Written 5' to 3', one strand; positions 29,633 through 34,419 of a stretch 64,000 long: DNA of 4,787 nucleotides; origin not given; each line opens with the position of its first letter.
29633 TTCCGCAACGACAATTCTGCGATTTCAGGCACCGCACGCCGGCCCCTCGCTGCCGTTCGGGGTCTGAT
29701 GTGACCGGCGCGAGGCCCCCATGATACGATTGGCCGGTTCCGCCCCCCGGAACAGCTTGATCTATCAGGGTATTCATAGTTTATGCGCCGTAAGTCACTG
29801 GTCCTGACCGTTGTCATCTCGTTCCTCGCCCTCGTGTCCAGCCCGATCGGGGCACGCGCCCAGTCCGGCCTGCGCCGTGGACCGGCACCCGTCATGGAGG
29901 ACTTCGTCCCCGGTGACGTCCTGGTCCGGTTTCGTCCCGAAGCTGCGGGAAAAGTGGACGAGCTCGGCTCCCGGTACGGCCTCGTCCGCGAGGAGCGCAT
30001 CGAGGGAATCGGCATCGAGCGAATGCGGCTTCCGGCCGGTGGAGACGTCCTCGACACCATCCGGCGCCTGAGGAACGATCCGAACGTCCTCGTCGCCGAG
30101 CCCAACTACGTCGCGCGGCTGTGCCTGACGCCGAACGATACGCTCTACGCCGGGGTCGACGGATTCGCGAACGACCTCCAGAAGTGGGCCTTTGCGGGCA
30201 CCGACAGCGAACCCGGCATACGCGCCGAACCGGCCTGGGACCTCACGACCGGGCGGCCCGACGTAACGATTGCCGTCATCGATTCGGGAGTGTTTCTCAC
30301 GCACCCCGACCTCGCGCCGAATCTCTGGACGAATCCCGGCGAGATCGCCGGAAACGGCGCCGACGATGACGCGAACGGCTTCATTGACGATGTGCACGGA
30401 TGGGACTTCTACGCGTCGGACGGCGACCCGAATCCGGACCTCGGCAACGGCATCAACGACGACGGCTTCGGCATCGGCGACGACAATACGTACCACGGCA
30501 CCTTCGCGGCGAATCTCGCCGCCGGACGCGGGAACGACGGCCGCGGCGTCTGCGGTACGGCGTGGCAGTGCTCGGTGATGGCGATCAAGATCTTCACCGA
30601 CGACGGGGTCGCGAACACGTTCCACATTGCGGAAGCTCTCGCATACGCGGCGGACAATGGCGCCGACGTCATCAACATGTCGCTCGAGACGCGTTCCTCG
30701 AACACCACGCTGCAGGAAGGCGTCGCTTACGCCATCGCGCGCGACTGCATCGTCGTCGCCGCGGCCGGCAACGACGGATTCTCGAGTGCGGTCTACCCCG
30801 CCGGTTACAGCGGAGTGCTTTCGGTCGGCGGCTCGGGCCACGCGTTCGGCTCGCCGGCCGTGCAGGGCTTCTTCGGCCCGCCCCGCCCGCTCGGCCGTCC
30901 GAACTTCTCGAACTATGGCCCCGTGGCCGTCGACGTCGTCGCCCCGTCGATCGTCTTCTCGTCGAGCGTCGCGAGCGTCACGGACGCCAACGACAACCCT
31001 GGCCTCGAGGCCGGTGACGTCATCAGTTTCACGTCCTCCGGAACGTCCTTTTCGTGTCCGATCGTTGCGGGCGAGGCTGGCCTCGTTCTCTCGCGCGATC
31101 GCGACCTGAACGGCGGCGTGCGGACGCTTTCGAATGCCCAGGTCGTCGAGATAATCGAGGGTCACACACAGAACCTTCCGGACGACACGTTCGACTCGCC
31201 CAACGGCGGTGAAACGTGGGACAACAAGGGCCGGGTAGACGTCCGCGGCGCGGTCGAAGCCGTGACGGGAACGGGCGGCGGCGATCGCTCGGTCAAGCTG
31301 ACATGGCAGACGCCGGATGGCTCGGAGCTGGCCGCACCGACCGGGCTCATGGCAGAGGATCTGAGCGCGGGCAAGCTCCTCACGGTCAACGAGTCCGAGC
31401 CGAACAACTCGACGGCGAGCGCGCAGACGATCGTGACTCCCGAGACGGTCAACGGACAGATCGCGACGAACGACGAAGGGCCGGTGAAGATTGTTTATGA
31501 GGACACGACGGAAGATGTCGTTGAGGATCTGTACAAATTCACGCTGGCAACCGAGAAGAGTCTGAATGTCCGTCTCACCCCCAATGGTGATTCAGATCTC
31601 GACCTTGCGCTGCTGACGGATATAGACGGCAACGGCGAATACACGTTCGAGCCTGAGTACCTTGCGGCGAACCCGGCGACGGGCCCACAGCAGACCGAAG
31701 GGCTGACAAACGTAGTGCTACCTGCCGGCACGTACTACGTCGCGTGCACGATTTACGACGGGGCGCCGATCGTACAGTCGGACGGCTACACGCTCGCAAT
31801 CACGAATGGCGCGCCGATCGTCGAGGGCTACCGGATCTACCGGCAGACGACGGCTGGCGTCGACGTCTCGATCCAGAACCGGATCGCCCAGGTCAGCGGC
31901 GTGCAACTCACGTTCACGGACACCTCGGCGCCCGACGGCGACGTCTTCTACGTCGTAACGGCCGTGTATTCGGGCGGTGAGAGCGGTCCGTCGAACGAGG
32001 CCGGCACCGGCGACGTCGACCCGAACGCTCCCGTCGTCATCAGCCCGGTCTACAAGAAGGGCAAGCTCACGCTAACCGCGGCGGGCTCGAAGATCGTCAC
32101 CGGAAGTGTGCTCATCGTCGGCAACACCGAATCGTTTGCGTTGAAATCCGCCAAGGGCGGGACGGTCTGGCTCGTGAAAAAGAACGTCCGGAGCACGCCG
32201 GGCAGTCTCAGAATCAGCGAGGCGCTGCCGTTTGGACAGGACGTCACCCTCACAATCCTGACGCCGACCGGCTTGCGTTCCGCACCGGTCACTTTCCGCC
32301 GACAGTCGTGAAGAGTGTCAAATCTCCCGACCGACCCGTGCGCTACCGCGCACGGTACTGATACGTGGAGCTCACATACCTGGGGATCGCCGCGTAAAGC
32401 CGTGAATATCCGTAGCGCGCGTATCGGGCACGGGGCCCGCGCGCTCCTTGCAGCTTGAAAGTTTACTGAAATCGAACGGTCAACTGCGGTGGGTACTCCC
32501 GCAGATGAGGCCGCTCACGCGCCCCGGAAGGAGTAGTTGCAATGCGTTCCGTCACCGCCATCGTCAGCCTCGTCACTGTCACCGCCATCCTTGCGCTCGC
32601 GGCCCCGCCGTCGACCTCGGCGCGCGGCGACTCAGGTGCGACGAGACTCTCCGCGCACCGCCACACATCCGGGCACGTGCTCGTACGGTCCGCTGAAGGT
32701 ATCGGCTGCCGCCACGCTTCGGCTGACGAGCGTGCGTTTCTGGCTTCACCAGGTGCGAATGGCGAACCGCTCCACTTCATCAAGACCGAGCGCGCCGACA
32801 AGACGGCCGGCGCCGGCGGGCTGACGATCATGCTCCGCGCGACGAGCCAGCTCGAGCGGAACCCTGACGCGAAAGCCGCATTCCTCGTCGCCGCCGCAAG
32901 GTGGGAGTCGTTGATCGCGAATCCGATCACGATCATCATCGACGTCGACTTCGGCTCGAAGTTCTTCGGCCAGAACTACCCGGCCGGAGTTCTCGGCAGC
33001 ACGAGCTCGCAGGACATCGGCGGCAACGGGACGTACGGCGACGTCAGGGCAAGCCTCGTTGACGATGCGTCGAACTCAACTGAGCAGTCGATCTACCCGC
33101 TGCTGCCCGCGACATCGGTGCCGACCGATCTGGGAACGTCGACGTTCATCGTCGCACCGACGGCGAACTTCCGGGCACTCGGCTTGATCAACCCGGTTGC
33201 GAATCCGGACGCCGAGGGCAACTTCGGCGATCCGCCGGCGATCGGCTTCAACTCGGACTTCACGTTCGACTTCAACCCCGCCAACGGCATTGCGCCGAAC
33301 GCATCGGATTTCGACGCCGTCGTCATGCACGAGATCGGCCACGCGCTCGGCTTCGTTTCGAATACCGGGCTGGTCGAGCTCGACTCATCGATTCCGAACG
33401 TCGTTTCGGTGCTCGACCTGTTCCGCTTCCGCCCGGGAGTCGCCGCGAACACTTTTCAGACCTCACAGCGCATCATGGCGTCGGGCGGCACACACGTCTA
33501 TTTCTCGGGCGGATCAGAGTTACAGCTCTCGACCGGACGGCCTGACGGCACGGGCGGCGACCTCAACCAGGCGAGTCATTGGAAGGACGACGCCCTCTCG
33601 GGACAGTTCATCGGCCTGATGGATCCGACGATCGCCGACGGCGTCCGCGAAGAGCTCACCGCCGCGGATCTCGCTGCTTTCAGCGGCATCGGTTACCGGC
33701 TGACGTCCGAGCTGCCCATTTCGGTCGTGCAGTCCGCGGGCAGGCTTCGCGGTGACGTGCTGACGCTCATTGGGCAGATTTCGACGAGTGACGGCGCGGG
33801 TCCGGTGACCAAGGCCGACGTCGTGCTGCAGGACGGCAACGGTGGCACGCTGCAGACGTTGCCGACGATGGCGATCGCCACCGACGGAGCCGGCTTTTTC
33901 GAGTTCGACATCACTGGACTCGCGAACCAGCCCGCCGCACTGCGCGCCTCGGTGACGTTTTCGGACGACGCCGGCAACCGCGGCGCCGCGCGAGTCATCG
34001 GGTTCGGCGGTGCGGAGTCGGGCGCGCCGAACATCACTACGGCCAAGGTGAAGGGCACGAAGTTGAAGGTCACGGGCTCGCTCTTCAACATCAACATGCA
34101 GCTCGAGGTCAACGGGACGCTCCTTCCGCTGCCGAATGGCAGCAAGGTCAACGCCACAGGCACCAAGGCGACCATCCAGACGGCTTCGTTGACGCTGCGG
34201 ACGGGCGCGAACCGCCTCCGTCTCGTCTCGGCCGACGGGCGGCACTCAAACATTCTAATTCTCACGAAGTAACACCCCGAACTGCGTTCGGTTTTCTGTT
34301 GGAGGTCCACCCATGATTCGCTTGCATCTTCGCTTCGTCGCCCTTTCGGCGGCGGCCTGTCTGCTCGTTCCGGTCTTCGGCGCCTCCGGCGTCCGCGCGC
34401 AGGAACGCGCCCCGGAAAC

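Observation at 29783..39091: Four tandem secreted proteases of two unrelated catalytic classes share one ~85-aa C-terminal module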

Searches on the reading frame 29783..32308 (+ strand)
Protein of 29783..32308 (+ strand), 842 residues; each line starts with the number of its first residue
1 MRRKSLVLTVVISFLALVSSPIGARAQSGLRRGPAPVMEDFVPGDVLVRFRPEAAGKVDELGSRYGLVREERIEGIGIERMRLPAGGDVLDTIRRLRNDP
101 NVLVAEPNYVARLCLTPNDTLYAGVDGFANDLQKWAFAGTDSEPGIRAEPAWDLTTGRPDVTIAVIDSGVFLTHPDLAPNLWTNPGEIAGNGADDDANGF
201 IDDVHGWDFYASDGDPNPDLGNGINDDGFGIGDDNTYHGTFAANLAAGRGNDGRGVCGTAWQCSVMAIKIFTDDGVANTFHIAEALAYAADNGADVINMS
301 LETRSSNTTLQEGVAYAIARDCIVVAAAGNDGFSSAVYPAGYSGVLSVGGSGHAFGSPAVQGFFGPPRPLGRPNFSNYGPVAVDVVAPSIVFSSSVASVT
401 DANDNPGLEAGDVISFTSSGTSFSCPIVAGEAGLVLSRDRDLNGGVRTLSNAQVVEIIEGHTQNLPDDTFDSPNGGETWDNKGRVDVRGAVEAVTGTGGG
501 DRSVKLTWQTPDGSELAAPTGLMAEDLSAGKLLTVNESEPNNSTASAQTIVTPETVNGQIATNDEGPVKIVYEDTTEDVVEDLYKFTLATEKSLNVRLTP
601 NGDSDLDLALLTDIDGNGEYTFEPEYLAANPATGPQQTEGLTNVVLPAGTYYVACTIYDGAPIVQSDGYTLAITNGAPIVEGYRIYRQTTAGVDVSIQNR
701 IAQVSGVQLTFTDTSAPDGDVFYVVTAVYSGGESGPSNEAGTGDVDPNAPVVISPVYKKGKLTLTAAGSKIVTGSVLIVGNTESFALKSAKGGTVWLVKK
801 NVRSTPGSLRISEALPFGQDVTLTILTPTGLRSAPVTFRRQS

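Call 3: search_protein_families(library=pfam, proteins=[window:29783-32308:+], max_evalue=1)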
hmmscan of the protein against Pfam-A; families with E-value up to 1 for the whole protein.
window:29783-32308:+ (842 aa): 3 families
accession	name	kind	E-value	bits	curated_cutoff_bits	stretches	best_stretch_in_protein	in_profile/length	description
PF00082.27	Peptidase_S8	-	1.7e-34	119.9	21.8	1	160-459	3-270/288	Subtilase family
PF22148.1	Fervidolysin_NPro-like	-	5.1e-12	46.4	21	1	39-108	13-81/81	Fervidolysin N-terminal prodomain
PF04151.21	PPC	-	0.00022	22.5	25.9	1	581-653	2-66/70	Bacterial pre-peptidase C-terminal domain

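Call 4: search_protein_families(library=ncbifam, proteins=[window:29783-32308:+], max_evalue=1)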
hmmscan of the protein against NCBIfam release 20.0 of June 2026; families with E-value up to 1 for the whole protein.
window:29783-32308:+ (842 aa): 6 families
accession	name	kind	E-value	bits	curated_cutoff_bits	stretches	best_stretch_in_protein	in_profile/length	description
TIGR03921.1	T7SS_mycosin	equivalog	4.1e-34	118.2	278.75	2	233-494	47-288/353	type VII secretion-associated serine protease mycosin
NF049966.1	QH_SP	equivalog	2.7e-18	66.1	165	1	262-351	56-143/219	subtilisin-like serine protease QhpE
TIGR03895.1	protease_PatA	subfamily_domain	7.5e-15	54.7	421.05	1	250-352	11-120/606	PatA/PatG family cyanobactin maturation protease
NF033595.1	denti_PrtP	equivalog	4e-11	42.2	300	2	297-495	342-506/606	dentilisin complex serine proteinase subunit PrtP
NF040809.1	germ_prot_CspBA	exception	0.00016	19.5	1250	1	157-335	651-828/1099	bifunctional germination protease/germinant receptor pseudoprotease CspBA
NF040553.1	SGO_0316_fam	subfamily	0.0061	14.2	1400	1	233-330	355-463/1486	SGO_0316/SGO_0317 family LPXTG-anchored serine peptidase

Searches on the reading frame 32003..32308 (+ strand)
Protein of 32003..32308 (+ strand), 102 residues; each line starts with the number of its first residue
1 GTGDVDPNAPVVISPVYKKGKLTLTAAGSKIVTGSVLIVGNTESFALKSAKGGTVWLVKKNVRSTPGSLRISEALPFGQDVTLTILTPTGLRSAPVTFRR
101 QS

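Call 6: search_protein_families(library=ncbifam, proteins=[window:32009-32308:+], max_evalue=10)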
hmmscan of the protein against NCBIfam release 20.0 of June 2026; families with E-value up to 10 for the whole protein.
seq(100 aa): 1 family
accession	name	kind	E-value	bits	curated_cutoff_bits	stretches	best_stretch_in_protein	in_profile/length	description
TIGR03122.1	one_C_dehyd_C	equivalog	0.095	11.9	130.65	1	24-65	156-196/260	formylmethanofuran dehydrogenase subunit C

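Call 7: search_protein_families(library=pfam, proteins=[window:32009-32308:+], max_evalue=10)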
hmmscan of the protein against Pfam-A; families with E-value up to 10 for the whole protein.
seq(100 aa): 0 families

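Call 41: find_homologous_proteins(query=window:32003-32308:+, max_evalue=0.01)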
Query seq(102 aa): 6 candidates shared short words with the query, none scored E <= 0.01.

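Call 65: predict_structure(protein=window:32009-32308:+)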
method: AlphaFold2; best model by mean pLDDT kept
length: 100 residues; sequences in the alignment: 1
mean_pLDDT: 40.8   pTM: 0.29
mean pLDDT of the five models: 40.8, 38.7, 37.2, 36.5, 34.1
residues with pLDDT >= 90: 0; 70-90: 0; 50-70: 6; < 50: 94
segments of 3 or more residues with pLDDT < 50: 1-33, 37-42, 46-52, 56-100
pLDDT, mean of each block of 10 residues (from residue 1): 35 40 43 48 46 44 40 37 40 35
secondary structure, 60 per line:
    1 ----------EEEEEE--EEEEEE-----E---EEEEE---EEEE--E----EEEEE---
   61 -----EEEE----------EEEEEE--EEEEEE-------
elements in order: E11-16 E19-24 E34-38 E42-45 E53-57 E66-69 E80-85 E88-93
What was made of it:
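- Checked: Its single-sequence AlphaFold model is unusable (pLDDT 41, call 65).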

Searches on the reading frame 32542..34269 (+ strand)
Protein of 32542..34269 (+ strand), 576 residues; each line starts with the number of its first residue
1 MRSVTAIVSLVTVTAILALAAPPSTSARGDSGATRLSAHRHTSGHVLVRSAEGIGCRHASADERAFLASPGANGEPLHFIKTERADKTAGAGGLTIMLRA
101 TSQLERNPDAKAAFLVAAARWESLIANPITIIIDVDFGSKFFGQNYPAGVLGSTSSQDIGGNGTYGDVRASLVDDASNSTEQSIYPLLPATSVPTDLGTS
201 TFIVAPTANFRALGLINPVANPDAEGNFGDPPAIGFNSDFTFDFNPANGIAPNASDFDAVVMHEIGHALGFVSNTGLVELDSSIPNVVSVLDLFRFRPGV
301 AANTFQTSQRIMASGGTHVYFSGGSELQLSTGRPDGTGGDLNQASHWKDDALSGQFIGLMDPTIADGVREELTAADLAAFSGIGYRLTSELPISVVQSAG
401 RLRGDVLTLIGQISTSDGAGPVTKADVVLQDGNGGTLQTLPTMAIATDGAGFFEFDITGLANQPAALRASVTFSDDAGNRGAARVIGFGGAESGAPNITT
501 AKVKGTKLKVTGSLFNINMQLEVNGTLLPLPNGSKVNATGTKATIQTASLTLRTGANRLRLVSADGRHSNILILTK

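Call 3: search_protein_families(library=pfam, proteins=[window:32542-34269:+], max_evalue=1)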
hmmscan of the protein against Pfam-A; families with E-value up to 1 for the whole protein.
window:32542-34269:+ (576 aa): 3 families
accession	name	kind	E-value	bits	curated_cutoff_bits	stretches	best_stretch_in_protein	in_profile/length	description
PF00413.30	Peptidase_M10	-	0.014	15.7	24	1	235-271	83-122/159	Matrixin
PF13583.11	Reprolysin_4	-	0.055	13.6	22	1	247-272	126-150/203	Metallo-peptidase family M12B Reprolysin-like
PF16313.11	DUF4953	-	0.12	12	24.2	1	259-275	15-31/316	Met-zincin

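Call 4: search_protein_families(library=ncbifam, proteins=[window:32542-34269:+], max_evalue=1)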
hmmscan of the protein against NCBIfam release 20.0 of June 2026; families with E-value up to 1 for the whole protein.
window:32542-34269:+ (576 aa): 2 families
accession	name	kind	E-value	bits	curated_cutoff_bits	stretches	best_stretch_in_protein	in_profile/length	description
NF038122.1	metallo_LGF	subfamily_domain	4.2e-64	217.2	80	1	109-385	2-273/274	NF038122 family metalloprotease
NF058597.1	CoaZ_rpt_PGGG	domain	0.0011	19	30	1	495-569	9-81/88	choice-of-anchor Z repeating domain-containing protein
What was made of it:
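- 32542..34272 (+): P2: secreted NF038122-family HExxH metalloprotease (catalytic aa 109-385, about nt 32866-33696). Call 4: NF038122 4.2e-64, 217 bits (cutoff 80).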
